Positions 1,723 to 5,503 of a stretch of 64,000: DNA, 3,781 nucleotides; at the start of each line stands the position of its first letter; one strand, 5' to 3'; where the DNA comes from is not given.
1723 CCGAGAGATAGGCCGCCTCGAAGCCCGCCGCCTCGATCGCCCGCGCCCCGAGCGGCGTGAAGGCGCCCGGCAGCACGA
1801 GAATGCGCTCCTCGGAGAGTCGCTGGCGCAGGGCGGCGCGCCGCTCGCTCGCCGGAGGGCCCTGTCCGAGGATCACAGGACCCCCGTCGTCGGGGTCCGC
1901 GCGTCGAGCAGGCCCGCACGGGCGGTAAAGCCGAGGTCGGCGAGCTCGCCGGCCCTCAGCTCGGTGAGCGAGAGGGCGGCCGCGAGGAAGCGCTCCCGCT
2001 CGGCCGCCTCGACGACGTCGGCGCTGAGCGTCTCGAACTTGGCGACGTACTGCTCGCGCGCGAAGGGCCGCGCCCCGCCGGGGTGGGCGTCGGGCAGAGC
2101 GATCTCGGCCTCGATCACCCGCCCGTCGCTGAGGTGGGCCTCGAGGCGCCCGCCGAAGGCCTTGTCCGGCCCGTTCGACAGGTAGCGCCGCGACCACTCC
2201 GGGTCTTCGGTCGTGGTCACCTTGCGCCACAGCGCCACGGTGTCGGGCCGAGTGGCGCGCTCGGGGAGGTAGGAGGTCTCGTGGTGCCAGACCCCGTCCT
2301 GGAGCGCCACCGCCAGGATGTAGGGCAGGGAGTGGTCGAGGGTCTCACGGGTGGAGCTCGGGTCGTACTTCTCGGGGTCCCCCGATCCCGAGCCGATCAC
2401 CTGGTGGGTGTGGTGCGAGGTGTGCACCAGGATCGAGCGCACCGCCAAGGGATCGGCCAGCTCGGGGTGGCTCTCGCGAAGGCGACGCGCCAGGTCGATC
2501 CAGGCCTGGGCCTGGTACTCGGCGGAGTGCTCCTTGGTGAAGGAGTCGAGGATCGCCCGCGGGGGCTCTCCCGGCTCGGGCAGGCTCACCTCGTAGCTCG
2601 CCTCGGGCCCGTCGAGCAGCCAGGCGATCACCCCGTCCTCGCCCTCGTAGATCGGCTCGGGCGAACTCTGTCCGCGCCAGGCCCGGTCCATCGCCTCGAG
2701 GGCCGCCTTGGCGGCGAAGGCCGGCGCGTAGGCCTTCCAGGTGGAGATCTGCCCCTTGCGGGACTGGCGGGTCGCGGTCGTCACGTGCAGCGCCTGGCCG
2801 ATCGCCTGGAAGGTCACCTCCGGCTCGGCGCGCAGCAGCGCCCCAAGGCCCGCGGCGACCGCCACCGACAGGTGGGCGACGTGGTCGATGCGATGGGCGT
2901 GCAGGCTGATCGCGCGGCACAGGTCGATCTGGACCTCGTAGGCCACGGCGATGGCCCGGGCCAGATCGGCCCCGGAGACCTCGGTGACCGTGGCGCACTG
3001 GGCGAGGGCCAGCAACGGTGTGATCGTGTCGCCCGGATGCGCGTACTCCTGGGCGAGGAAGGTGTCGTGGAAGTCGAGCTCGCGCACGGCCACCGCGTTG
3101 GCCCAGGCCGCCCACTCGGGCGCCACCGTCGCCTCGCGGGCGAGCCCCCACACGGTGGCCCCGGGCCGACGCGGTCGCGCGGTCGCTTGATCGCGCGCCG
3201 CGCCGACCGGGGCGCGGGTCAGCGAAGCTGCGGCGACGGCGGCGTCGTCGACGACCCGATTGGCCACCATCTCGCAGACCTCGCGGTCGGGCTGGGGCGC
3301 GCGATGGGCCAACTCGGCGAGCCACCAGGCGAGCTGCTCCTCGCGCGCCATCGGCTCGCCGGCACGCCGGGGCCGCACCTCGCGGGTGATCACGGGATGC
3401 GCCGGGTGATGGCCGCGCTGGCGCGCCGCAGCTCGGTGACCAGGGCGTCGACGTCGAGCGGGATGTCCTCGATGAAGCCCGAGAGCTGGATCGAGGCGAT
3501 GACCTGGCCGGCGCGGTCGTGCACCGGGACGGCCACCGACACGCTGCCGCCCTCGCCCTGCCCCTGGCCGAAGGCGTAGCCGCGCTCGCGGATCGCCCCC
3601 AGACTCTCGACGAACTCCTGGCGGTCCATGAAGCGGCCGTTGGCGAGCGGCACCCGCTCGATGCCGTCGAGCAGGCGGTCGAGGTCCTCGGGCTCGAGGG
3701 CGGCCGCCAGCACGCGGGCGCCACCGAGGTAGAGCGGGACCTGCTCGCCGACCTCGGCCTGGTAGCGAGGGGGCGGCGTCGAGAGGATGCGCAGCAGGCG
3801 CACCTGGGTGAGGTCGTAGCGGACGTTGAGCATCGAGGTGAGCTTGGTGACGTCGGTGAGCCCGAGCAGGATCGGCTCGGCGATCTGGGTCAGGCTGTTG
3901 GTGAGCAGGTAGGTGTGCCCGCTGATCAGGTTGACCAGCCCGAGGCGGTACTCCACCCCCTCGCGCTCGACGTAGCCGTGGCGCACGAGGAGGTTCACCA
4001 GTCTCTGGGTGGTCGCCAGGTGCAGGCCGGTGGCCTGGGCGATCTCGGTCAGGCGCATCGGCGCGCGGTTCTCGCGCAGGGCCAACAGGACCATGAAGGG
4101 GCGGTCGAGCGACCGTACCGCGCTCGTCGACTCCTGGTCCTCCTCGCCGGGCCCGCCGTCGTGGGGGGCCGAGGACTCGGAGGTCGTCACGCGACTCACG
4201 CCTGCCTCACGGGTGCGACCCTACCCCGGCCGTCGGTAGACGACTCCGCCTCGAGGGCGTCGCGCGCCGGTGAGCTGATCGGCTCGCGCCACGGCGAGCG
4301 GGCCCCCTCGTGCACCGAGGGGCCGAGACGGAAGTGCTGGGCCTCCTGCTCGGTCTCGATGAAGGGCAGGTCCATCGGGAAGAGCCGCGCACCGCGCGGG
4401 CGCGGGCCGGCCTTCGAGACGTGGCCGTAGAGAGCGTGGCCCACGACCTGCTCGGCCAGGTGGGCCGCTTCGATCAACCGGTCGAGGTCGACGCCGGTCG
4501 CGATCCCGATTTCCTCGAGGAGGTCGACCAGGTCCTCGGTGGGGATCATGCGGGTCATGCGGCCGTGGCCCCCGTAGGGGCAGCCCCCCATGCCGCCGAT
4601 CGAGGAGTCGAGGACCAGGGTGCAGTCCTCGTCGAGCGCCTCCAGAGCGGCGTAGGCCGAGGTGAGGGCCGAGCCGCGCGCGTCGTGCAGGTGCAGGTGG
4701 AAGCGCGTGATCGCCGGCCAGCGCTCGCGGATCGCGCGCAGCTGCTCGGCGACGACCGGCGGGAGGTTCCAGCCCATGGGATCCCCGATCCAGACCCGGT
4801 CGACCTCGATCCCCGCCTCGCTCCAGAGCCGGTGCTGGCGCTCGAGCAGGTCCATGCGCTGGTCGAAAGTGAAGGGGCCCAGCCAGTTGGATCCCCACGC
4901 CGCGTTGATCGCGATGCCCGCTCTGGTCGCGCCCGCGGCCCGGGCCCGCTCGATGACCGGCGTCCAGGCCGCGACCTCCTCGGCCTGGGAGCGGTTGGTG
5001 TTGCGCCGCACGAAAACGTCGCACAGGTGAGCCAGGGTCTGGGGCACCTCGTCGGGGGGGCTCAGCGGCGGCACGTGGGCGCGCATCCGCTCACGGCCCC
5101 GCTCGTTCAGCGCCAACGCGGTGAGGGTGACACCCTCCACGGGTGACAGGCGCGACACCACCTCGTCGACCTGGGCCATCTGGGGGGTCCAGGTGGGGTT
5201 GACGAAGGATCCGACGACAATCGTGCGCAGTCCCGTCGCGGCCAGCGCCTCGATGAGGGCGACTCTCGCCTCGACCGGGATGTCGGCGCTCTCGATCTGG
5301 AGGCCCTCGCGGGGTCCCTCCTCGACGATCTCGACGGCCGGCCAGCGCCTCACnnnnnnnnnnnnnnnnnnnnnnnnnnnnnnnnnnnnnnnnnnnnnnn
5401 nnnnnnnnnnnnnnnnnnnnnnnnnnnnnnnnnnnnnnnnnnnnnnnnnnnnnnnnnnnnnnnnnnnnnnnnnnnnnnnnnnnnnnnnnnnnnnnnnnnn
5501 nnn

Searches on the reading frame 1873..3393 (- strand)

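Call 58: search_protein_families(library=pfam, proteins=[window:1873-3393:-], max_evalue=0.0001)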
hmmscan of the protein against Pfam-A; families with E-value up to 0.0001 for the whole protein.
window:1873-3393:- (506 aa): 2 families
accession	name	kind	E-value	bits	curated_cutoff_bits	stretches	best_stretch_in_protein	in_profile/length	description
PF03972.19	MmgE_PrpD_N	-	3.5e-59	200.4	32.1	1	19-267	1-243/244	MmgE/PrpD N-terminal domain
PF19305.4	MmgE_PrpD_C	-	7.6e-39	133.7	32.1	1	289-475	1-170/173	MmgE/PrpD C-terminal domain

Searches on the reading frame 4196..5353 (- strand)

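Call 58: search_protein_families(library=pfam, proteins=[window:4196-5353:-], max_evalue=0.0001)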
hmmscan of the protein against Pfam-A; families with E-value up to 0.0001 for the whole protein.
window:4196-5353:- (385 aa): 1 family
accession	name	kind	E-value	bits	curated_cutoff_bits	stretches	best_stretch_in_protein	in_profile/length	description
PF00682.25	HMGL-like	-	3.6e-14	53.2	29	1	7-298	2-258/260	HMGL-like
